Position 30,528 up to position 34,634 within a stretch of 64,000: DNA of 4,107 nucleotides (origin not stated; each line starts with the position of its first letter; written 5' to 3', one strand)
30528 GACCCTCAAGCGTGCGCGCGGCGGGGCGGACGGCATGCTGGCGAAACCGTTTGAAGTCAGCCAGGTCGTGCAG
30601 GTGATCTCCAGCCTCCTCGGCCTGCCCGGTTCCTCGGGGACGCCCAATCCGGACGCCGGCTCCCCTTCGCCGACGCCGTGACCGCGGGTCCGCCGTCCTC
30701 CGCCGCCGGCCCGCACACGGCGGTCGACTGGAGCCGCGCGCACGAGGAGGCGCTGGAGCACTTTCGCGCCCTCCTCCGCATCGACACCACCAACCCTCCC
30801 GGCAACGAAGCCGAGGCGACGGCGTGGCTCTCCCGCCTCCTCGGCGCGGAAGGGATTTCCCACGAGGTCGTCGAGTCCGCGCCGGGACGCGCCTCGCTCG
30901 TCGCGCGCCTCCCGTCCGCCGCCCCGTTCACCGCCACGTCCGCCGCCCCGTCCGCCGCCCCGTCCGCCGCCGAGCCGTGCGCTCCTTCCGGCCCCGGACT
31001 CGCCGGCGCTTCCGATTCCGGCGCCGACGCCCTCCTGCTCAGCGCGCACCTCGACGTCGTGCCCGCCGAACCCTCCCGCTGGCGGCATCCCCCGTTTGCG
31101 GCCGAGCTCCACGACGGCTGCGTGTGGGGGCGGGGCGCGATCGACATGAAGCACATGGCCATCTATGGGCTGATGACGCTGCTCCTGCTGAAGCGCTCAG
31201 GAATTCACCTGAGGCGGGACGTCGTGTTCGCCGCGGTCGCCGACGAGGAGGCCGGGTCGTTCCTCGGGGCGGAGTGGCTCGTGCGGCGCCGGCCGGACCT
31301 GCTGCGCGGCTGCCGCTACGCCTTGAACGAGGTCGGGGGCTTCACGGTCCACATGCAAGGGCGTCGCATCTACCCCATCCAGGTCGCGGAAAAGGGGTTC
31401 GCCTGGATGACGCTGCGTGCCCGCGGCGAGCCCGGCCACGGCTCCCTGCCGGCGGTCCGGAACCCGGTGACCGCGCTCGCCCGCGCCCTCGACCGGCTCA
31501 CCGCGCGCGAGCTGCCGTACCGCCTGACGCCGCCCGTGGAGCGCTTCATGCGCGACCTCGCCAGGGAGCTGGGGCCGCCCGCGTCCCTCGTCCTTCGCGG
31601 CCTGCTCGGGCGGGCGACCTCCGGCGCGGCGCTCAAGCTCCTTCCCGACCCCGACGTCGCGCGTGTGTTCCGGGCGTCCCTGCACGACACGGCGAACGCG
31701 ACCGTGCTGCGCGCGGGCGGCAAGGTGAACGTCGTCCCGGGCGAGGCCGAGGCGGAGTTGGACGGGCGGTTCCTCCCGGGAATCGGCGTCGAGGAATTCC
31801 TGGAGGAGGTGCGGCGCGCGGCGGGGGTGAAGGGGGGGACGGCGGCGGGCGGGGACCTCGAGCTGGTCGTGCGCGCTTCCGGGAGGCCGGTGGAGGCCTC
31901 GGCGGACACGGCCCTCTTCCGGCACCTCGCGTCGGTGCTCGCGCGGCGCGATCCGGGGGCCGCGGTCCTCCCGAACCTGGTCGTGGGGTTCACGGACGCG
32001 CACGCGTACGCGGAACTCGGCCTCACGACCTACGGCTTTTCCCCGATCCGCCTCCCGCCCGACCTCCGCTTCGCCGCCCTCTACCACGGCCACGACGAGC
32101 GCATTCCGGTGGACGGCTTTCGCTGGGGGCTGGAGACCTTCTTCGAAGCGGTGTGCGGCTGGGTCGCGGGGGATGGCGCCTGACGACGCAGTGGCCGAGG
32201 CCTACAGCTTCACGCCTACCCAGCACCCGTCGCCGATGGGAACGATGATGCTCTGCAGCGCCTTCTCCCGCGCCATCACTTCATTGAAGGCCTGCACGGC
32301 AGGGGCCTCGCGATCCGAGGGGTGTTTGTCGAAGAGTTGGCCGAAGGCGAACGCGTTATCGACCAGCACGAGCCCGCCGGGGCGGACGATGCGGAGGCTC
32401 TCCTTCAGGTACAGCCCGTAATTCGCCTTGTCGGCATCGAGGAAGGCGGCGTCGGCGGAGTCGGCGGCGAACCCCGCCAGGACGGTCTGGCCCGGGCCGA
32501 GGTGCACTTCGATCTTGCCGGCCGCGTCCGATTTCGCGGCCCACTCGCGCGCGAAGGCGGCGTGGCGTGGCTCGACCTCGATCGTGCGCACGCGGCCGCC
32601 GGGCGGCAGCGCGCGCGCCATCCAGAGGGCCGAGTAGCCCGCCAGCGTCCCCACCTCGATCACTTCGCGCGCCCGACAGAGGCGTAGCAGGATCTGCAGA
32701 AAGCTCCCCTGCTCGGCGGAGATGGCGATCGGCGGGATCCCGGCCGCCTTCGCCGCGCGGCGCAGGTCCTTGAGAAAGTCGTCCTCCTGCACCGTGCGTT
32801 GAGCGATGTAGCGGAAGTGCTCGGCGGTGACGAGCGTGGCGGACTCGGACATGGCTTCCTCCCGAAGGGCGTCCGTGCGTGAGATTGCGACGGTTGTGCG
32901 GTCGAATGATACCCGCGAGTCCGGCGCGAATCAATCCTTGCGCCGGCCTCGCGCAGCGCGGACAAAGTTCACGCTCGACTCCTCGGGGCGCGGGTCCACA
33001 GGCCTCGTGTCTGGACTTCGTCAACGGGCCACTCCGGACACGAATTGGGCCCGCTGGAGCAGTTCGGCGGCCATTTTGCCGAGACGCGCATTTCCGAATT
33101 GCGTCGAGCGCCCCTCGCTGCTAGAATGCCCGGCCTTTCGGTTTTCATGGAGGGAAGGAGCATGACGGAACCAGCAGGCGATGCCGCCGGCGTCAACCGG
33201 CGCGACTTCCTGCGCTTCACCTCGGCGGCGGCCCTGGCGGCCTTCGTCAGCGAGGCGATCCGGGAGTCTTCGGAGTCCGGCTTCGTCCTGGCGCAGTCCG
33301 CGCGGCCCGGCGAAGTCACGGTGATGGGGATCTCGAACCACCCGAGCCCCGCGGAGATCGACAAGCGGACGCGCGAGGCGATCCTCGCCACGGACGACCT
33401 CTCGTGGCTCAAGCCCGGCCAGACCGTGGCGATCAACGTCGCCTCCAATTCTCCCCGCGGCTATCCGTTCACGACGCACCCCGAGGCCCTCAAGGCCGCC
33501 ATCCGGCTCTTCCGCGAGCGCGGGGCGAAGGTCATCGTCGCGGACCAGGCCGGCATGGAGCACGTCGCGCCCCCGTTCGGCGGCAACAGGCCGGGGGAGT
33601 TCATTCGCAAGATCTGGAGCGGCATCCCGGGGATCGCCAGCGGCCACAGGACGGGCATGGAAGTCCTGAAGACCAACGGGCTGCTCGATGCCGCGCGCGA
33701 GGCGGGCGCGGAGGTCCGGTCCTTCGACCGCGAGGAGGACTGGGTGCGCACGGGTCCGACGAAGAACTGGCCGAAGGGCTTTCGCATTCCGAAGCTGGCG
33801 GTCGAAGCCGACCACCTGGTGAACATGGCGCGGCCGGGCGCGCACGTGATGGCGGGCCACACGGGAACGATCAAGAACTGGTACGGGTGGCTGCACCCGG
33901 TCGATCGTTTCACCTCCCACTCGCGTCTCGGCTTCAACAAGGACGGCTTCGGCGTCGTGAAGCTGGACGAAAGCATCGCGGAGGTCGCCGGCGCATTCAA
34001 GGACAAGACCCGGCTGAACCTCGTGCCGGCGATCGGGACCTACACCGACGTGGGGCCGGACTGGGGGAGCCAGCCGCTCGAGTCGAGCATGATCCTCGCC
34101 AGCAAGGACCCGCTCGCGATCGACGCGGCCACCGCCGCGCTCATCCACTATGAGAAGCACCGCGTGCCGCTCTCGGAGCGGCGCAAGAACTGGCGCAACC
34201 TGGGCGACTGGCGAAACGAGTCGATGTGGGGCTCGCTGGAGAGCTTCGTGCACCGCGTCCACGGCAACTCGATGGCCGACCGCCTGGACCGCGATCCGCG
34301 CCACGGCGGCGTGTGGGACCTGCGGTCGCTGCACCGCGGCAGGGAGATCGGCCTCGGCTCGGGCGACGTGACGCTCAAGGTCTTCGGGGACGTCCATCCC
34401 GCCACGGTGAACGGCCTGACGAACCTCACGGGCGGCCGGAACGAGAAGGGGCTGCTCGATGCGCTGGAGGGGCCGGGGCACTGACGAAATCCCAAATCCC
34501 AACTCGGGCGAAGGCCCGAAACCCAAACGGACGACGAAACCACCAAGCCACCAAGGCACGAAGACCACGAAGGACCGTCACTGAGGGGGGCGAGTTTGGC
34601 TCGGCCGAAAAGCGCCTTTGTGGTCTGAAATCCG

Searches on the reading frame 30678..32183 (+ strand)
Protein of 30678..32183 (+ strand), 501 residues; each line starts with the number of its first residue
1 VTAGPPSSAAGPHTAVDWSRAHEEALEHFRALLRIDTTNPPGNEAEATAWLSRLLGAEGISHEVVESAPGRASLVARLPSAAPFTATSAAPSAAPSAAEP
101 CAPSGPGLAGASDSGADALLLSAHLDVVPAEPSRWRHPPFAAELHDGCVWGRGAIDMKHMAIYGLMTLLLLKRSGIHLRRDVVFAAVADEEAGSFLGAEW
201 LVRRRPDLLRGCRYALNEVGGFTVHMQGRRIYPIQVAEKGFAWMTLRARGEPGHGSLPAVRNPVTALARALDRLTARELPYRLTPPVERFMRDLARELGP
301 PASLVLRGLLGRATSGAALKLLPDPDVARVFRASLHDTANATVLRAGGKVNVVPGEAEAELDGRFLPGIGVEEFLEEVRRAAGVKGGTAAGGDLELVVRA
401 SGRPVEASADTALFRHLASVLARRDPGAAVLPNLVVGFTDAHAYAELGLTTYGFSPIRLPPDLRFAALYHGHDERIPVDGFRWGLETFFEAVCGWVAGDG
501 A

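Call 67: search_protein_families(library=pfam, max_evalue=0.0001, proteins=[window:30678-32183:+])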
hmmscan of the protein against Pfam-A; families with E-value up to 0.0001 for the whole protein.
window:30678-32183:+ (501 aa): 3 families
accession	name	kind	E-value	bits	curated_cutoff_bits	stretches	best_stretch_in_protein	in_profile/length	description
PF01546.33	Peptidase_M20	-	4.6e-25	89.2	24.6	1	120-491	1-203/206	Peptidase family M20/M25/M40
PF07687.19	M20_dimer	-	1.6e-14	54.2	21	1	236-382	1-99/107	Peptidase dimerisation domain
PF04389.22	Peptidase_M28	-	1.8e-06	28.3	21.3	1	116-206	12-81/193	Peptidase family M28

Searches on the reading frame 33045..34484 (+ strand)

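Call 67: search_protein_families(library=pfam, max_evalue=0.0001, proteins=[window:33045-34484:+])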
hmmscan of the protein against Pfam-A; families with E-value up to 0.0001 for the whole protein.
window:33045-34484:+ (479 aa): 1 family
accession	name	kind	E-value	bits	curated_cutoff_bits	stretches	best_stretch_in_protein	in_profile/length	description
PF04015.17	DUF362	-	8.9e-33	114.5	24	1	130-364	5-199/200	Domain of unknown function (DUF362)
